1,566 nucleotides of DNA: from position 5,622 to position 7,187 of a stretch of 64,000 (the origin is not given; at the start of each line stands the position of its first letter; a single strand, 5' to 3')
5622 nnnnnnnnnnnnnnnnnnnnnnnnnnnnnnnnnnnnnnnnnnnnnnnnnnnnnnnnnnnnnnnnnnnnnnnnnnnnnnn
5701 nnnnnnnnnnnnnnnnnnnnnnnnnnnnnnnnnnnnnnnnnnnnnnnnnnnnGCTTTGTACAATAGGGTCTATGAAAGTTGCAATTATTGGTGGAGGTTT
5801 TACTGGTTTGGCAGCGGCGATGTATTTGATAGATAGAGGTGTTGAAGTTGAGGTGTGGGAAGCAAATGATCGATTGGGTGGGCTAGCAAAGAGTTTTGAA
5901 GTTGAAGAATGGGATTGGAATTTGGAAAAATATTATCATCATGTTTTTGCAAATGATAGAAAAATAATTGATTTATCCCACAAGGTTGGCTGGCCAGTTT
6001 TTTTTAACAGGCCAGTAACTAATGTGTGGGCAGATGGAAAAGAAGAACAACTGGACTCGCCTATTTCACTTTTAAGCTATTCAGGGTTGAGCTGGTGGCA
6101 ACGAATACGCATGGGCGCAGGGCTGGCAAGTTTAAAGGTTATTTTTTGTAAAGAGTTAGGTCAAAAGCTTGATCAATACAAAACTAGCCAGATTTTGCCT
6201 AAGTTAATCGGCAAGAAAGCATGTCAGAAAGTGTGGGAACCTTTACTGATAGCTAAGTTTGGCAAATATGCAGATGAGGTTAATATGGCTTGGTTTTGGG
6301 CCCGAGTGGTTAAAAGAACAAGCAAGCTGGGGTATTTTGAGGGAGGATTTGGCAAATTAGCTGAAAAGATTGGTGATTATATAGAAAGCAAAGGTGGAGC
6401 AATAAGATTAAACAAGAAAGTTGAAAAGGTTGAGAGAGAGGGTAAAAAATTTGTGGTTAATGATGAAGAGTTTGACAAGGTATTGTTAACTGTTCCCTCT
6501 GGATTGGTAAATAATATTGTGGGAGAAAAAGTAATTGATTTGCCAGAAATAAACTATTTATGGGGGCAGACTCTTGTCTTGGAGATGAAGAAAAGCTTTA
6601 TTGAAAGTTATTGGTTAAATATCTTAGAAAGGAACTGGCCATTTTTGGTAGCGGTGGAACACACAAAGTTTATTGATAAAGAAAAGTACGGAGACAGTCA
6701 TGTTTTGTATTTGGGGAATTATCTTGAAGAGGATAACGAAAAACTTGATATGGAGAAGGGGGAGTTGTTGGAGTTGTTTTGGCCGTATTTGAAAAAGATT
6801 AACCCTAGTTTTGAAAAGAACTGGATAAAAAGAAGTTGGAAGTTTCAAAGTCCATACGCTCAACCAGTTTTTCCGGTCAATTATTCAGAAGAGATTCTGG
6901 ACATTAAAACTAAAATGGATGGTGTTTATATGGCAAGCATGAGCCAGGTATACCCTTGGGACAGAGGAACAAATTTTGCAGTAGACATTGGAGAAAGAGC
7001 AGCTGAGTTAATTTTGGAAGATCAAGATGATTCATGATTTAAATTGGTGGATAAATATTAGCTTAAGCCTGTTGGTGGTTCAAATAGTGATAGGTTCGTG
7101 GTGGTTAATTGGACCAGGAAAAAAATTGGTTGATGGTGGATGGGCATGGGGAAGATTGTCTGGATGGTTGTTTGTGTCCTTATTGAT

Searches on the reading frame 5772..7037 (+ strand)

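Call 5: search_protein_families(library=pfam, proteins=[window:5772-7037:+], max_evalue=1)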
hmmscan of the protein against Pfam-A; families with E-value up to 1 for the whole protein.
window:5772-7037:+ (421 aa): 19 families
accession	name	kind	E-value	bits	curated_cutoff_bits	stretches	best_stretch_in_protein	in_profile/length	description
PF01593.30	Amino_oxidase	-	4.3e-26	92.6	19.8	1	10-415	1-443/443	Flavin containing amine oxidoreductase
PF13450.12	NAD_binding_8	-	3.1e-11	43.8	21.9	1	5-59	1-53/68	NAD(P)-binding Rossmann-like domain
PF01266.30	DAO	-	3.5e-10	40.4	27.9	1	2-37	1-36/353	FAD dependent oxidoreductase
PF00070.33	Pyr_redox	-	1e-07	32.8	22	1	2-36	1-35/82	Pyridine nucleotide-disulphide oxidoreductase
PF07992.20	Pyr_redox_2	-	1.2e-06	28.6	26.1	1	2-36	144-178/291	Pyridine nucleotide-disulphide oxidoreductase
PF12831.13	FAD_oxidored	-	0.00084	19.2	27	1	3-40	2-39/416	FAD dependent oxidoreductase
PF01494.25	FAD_binding_3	-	0.0024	17.6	22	1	2-31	3-32/349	FAD binding domain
PF03486.20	HI0933_like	-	0.0027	17.6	50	1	2-36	2-36/244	HI0933-like protein Rossmann domain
PF00743.25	FMO-like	-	0.0029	16.6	22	1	2-63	3-62/532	Flavin-binding monooxygenase-like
PF21799.2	MurD-like_N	-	0.0041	17.8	27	1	2-39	2-39/88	Mur ligase MurD-like, N-terminal domain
PF00890.30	FAD_binding_2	-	0.02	14.5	20.4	1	3-37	2-36/414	FAD binding domain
PF06100.17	MCRA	-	0.03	13.6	23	1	3-42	4-47/495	MCRA family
PF01210.29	NAD_Gly3P_dh_N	-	0.039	14.4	23.1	1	2-33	1-32/158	NAD-dependent glycerol-3-phosphate dehydrogenase N-terminus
PF13738.12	Pyr_redox_3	-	0.04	13.6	30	0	2-33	166-197/305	Pyridine nucleotide-disulphide oxidoreductase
PF13454.12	NAD_binding_9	-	0.05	14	21.8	1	4-37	1-39/155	FAD-NAD(P)-binding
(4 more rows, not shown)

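Call 6: search_protein_families(library=ncbifam, proteins=[window:5772-7037:+], max_evalue=1)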
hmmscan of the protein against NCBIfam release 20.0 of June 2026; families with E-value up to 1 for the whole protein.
window:5772-7037:+ (421 aa): 101 families (the best 25 are shown)
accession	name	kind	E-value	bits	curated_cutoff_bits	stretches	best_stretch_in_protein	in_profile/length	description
NF005560.0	PRK07233.1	equivalog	1.1e-117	393.5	252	1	1-419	1-433/435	hypothetical protein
TIGR03467.1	HpnE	equivalog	2.8e-23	82.9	283.05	1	3-249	1-269/430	hydroxysqualene dehydroxylase HpnE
NF005547.0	PRK07208.1-3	equivalog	8.4e-12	44.6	380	2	2-70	6-72/465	hypothetical protein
TIGR02731.1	phytoene_desat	equivalog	8.7e-12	44.5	569.4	1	2-224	1-243/453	15-cis-phytoene desaturase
NF058655.1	CrtID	equivalog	1e-11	44.4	640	1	3-51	1-49/478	bifunctional phytoene desaturase/3,4-desaturase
TIGR02732.1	zeta_caro_desat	equivalog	1.2e-11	44.2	622.15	1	2-73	1-71/474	9,9'-di-cis-zeta-carotene desaturase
TIGR02734.1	crtI_fam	subfamily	3.1e-11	42.6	238.1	2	4-47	2-45/504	phytoene desaturase family protein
NF005548.0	PRK07208.1-4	equivalog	1.2e-10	40.6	389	2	2-72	5-73/488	hypothetical protein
NF045637.1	carotdesatCrtDProt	equivalog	2.9e-08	32.7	580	1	3-45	1-43/485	1-hydroxycarotenoid 3,4-desaturase CrtD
TIGR02733.1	desat_CrtD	equivalog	6.1e-08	31.8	549.7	1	2-47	3-48/492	C-3',4' desaturase CrtD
NF008841.0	PRK11883.1-1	equivalog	1.2e-07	31.1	517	2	1-44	4-50/453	protoporphyrinogen oxidase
NF009410.0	PRK12771.1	subfamily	4.5e-07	28.8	516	1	2-38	140-176/566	NAD(P)-binding protein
NF008726.1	PRK11728.1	equivalog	1.1e-06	27.8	299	2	193-304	146-261/389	L-2-hydroxyglutarate oxidase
TIGR00562.1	proto_IX_ox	equivalog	1.1e-06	27.6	97.85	1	2-41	4-45/470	protoporphyrinogen oxidase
NF008845.0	PRK11883.1-5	equivalog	1.3e-06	27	560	1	2-41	6-51/468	protoporphyrinogen oxidase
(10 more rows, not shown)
